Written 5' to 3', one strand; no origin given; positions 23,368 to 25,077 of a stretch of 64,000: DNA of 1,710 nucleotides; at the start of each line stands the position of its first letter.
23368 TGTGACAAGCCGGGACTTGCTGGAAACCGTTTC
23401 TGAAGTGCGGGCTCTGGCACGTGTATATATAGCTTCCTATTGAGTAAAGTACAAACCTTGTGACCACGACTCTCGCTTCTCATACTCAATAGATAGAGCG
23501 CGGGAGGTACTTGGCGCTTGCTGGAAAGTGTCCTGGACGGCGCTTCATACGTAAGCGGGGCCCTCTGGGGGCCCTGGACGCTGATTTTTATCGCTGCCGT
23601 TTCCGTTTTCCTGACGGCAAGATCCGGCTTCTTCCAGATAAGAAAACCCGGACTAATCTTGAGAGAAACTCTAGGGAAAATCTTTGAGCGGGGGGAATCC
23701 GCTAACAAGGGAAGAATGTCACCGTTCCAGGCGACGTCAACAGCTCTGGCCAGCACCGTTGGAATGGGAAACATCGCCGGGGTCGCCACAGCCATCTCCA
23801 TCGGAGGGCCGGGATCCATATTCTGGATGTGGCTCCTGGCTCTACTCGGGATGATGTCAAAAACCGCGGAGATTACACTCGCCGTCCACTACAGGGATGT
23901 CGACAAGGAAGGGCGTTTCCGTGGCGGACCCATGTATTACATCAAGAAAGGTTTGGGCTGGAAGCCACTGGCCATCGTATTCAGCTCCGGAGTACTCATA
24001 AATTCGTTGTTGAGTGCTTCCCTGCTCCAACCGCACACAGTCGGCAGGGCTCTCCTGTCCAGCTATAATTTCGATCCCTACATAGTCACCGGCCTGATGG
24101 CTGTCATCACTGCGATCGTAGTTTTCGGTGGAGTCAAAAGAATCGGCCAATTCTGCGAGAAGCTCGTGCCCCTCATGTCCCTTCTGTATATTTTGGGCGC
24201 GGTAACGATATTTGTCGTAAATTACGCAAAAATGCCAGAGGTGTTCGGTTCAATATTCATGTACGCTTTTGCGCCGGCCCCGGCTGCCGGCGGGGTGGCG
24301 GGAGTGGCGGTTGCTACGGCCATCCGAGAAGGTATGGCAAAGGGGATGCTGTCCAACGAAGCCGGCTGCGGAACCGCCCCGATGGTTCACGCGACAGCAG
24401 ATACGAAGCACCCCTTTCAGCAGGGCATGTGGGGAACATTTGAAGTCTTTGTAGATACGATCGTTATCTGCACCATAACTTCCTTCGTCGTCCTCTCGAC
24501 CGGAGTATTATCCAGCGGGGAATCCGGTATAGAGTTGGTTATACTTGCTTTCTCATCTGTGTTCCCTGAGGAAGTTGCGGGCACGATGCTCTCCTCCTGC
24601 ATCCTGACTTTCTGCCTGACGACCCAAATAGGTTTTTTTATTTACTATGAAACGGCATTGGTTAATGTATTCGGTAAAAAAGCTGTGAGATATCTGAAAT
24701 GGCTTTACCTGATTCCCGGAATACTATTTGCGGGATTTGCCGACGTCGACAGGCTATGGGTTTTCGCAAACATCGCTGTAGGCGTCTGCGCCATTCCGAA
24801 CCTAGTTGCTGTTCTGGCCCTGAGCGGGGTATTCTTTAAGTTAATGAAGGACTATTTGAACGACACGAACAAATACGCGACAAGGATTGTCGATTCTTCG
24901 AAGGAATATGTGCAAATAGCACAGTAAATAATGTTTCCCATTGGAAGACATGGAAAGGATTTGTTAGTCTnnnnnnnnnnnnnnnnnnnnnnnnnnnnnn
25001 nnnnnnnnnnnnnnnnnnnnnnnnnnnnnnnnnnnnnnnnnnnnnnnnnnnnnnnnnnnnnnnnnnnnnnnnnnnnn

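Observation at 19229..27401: Seven-gene hydantoin / dihydropyrimidine to beta-alanine catabolic module with an unusual gene set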

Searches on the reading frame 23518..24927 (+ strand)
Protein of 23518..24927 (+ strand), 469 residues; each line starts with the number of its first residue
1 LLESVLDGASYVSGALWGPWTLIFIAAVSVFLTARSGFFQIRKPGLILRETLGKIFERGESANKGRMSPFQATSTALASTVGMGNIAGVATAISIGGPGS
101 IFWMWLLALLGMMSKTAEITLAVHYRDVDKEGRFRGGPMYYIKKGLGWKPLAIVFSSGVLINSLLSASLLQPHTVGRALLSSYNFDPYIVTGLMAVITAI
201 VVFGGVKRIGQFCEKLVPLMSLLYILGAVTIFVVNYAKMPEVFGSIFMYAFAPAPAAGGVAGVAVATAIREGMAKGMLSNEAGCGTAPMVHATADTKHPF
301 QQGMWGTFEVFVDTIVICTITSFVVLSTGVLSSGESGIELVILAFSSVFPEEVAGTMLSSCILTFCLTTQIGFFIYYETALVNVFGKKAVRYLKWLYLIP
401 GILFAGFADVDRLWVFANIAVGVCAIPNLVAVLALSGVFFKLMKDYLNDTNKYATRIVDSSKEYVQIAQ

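Call 4: search_protein_families(library=pfam, proteins=[window:23518-24927:+])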
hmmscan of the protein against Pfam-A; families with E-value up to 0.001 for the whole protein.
window:23518-24927:+ (469 aa): 1 family
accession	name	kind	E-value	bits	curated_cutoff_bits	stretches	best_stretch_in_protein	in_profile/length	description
PF01235.23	Na_Ala_symp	-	2.2e-118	396.4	24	1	59-452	5-385/392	Sodium:alanine symporter family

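Call 5: search_protein_families(library=ncbifam, proteins=[window:23518-24927:+], max_evalue=0.001)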
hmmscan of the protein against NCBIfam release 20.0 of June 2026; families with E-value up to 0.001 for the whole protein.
window:23518-24927:+ (469 aa): 1 family
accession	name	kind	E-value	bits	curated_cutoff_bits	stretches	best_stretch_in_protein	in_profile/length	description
TIGR00835.1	agcS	subfamily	3.4e-119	398.5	272.65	1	17-446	1-424/424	amino acid carrier protein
